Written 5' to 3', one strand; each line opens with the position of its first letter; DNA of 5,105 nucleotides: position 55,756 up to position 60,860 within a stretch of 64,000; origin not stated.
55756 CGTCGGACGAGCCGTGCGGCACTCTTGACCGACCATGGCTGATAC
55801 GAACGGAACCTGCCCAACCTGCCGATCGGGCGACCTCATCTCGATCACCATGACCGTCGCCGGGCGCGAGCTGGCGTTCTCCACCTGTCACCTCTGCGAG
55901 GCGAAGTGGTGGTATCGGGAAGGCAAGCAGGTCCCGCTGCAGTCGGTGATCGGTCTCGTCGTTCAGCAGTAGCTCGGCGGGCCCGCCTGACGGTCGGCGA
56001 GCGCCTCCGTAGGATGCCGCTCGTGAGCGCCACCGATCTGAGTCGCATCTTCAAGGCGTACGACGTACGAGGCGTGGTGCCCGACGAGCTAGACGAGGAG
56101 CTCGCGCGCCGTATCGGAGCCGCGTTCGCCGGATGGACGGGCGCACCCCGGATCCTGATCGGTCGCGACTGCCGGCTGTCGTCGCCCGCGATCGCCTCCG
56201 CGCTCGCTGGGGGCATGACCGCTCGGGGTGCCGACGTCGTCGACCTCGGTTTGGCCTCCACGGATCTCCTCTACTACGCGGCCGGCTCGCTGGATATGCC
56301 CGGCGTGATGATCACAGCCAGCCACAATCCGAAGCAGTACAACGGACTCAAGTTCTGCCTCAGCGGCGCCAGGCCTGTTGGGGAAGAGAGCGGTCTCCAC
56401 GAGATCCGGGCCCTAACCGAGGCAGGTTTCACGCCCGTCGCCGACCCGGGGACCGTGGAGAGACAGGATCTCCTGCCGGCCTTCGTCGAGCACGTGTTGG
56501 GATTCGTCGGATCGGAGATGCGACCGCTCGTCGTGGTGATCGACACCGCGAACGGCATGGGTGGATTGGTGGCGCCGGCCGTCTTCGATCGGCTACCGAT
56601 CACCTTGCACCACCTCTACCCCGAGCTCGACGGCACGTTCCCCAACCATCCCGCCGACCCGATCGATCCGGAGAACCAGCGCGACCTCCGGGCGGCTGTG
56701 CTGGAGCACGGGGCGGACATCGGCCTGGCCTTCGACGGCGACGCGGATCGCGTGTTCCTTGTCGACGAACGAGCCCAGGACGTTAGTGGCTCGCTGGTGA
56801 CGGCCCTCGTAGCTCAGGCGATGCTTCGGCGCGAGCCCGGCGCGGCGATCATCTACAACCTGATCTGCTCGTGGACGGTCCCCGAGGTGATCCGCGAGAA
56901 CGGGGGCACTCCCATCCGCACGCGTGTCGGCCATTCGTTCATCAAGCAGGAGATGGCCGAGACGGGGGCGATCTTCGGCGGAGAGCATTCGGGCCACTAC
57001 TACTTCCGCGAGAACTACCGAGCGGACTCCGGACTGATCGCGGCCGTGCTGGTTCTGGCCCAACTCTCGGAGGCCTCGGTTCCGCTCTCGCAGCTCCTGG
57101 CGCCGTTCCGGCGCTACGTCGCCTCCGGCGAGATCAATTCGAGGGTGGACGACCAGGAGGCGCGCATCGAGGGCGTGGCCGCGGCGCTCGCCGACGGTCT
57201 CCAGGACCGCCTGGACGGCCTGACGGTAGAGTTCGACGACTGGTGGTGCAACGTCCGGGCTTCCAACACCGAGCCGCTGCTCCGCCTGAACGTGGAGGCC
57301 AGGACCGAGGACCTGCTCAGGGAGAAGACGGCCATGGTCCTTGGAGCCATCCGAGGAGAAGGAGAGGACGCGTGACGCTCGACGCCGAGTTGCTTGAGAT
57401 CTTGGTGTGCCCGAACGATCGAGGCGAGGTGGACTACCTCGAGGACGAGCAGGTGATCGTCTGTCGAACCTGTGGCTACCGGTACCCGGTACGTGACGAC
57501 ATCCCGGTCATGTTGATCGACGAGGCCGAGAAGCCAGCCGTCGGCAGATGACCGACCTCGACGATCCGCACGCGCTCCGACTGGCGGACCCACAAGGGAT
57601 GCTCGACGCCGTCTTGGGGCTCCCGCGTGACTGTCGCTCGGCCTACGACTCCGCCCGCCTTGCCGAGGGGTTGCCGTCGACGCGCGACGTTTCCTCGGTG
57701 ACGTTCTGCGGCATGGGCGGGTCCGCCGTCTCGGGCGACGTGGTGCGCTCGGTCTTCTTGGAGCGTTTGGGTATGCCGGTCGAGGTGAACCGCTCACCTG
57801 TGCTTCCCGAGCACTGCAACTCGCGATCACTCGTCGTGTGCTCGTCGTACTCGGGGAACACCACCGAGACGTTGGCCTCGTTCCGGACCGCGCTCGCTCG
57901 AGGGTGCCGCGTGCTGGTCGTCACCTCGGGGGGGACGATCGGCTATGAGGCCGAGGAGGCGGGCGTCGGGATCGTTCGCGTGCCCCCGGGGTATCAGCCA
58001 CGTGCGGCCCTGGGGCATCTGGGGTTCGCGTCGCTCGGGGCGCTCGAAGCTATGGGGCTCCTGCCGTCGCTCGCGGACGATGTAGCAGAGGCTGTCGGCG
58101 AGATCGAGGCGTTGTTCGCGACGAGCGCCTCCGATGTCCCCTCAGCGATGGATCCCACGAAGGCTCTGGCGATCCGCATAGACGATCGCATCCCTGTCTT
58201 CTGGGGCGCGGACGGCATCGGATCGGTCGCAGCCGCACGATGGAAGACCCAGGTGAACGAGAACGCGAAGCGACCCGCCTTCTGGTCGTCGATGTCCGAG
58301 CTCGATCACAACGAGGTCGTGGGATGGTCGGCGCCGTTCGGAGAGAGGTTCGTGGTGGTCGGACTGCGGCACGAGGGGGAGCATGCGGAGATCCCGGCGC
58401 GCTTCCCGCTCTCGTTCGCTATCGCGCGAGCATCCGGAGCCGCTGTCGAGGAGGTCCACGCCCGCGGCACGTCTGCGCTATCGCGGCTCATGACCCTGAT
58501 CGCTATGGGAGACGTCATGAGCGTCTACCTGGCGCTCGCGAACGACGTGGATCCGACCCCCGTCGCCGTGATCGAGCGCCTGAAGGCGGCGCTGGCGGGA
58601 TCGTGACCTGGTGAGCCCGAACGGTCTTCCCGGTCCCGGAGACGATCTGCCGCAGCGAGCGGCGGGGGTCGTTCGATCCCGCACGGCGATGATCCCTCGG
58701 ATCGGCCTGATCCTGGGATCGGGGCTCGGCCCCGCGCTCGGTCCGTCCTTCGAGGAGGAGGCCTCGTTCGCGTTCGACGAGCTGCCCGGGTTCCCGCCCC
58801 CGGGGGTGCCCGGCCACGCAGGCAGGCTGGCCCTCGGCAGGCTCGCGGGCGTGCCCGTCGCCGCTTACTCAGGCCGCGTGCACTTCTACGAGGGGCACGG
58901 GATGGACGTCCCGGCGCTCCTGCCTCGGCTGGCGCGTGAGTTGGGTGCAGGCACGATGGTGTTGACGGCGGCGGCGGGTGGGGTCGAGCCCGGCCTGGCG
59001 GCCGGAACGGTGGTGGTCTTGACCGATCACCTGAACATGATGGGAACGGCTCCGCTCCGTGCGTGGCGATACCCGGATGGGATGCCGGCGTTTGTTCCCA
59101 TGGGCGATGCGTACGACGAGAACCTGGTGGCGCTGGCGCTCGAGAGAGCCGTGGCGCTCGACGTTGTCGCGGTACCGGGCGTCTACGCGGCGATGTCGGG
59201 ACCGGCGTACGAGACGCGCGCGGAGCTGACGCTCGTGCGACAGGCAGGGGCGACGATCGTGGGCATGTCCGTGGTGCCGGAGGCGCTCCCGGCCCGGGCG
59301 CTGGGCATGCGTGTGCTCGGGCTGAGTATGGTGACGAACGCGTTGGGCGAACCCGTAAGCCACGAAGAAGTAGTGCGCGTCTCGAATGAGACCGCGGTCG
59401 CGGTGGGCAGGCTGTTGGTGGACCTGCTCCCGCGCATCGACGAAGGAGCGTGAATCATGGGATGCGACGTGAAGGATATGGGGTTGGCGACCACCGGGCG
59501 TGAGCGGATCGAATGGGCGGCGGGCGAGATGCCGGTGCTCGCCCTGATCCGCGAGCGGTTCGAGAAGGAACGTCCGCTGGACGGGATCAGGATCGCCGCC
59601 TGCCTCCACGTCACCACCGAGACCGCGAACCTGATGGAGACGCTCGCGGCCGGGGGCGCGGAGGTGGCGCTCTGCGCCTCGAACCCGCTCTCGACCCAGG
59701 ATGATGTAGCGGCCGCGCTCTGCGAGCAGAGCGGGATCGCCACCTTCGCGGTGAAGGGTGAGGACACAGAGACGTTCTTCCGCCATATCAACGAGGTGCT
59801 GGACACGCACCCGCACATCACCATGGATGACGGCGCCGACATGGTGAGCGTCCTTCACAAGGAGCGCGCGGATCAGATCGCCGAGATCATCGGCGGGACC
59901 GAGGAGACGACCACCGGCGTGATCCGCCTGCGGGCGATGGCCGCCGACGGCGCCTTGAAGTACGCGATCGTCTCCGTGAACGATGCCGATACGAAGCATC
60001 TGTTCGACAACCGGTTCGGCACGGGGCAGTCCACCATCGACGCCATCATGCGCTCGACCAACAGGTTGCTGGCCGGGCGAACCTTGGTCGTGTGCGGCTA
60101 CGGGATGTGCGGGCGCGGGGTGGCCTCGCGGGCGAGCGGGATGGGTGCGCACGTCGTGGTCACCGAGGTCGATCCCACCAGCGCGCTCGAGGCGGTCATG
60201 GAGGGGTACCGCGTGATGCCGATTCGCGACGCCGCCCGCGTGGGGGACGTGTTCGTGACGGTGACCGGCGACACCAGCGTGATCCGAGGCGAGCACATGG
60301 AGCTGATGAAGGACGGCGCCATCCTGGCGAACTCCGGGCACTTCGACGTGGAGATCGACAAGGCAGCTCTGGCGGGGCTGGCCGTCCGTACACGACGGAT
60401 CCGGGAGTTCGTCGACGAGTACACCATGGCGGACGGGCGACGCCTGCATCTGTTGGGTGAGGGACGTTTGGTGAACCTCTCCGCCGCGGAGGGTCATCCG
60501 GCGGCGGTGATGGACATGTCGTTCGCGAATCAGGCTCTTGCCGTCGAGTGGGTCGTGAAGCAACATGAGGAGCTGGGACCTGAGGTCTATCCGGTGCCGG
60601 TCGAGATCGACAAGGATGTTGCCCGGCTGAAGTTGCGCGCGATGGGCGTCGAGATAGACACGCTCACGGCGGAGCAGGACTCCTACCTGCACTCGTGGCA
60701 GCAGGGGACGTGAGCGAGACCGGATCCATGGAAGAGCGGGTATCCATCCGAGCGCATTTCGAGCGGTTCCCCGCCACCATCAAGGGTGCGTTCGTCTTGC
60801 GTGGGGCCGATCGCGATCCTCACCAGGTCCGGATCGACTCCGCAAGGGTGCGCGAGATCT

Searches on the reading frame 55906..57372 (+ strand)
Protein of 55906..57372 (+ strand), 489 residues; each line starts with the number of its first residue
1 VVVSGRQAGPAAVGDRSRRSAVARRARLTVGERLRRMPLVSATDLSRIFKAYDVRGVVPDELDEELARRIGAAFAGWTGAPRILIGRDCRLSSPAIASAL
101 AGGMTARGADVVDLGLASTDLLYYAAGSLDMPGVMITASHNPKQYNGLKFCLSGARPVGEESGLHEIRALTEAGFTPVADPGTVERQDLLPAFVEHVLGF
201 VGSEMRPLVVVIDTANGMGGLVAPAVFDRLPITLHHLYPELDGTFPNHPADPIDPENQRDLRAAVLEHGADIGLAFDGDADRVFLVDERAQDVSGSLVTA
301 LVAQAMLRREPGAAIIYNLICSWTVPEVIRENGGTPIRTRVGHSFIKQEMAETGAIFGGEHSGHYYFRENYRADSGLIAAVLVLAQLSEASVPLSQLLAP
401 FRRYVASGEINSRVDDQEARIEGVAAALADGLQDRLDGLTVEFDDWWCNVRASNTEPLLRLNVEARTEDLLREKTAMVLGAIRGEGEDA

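Call 25: search_protein_families(library=pfam, proteins=[window:55906-57372:+], max_evalue=0.00001)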
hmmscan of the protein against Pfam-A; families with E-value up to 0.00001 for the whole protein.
window:55906-57372:+ (489 aa): 4 families
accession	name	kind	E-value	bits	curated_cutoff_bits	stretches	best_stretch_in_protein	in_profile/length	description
PF02878.22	PGM_PMM_I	-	1.6e-33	115.8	22.5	1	47-172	2-132/138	Phosphoglucomutase/phosphomannomutase, alpha/beta/alpha domain I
PF02880.22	PGM_PMM_III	-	7.8e-27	94.1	20.7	1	297-404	4-115/115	Phosphoglucomutase/phosphomannomutase, alpha/beta/alpha domain III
PF02879.22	PGM_PMM_II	-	2.7e-21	76.5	29.3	1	192-289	2-102/103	Phosphoglucomutase/phosphomannomutase, alpha/beta/alpha domain II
PF00408.26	PGM_PMM_IV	-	1.5e-11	44.6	23.1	1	409-476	1-63/68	Phosphoglucomutase/phosphomannomutase, C-terminal domain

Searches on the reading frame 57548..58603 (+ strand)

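Call 25: search_protein_families(library=pfam, proteins=[window:57548-58603:+], max_evalue=0.00001)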
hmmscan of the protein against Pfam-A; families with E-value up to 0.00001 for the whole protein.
window:57548-58603:+ (352 aa): 1 family
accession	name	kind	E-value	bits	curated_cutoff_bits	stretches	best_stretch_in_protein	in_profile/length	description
PF10432.14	bact-PGI_C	-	4.4e-43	147.3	24.5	1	202-349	3-151/151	Bacterial phospho-glucose isomerase C-terminal SIS domain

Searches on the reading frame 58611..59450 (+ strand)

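Call 25: search_protein_families(library=pfam, proteins=[window:58611-59450:+], max_evalue=0.00001)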
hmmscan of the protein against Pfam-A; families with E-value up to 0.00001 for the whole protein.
window:58611-59450:+ (280 aa): 1 family
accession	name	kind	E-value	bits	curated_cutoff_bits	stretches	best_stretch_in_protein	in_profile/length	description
PF01048.26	PNP_UDP_1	-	3.5e-39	135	25.1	1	30-273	1-232/233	Phosphorylase superfamily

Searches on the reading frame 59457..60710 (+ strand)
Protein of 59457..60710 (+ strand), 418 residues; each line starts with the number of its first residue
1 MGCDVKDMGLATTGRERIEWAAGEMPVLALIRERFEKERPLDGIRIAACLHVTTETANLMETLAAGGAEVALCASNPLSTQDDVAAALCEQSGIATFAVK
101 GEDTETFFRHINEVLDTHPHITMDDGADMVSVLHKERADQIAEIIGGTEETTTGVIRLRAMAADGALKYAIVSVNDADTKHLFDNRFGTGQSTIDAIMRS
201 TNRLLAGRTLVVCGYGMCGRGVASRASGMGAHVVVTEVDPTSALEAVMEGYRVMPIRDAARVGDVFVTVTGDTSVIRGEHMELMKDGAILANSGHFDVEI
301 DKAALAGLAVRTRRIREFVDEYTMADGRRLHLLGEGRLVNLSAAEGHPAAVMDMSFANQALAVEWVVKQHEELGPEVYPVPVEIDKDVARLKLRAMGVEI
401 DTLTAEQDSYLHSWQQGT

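Call 62: search_protein_families(library=pfam, proteins=[window:59457-60710:+], max_evalue=0.00001)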
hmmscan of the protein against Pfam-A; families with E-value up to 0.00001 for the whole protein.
window:59457-60710:+ (418 aa): 4 families
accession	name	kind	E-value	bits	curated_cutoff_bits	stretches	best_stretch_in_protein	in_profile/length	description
PF05221.23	AdoHcyase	-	2e-63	214.8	25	2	4-136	3-139/299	S-adenosyl-L-homocysteine hydrolase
PF00670.27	AdoHcyase_NAD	-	1.6e-52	178.3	27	1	185-345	1-161/162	S-adenosyl-L-homocysteine hydrolase, NAD binding domain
PF02826.25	2-Hacid_dh_C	-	2.1e-09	37.4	25.1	1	201-306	30-138/178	D-isomer specific 2-hydroxyacid dehydrogenase, NAD binding domain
PF07991.19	KARI_N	-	7.9e-07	29.2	20.6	1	205-300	2-101/165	Acetohydroxy acid isomeroreductase, NADPH-binding domain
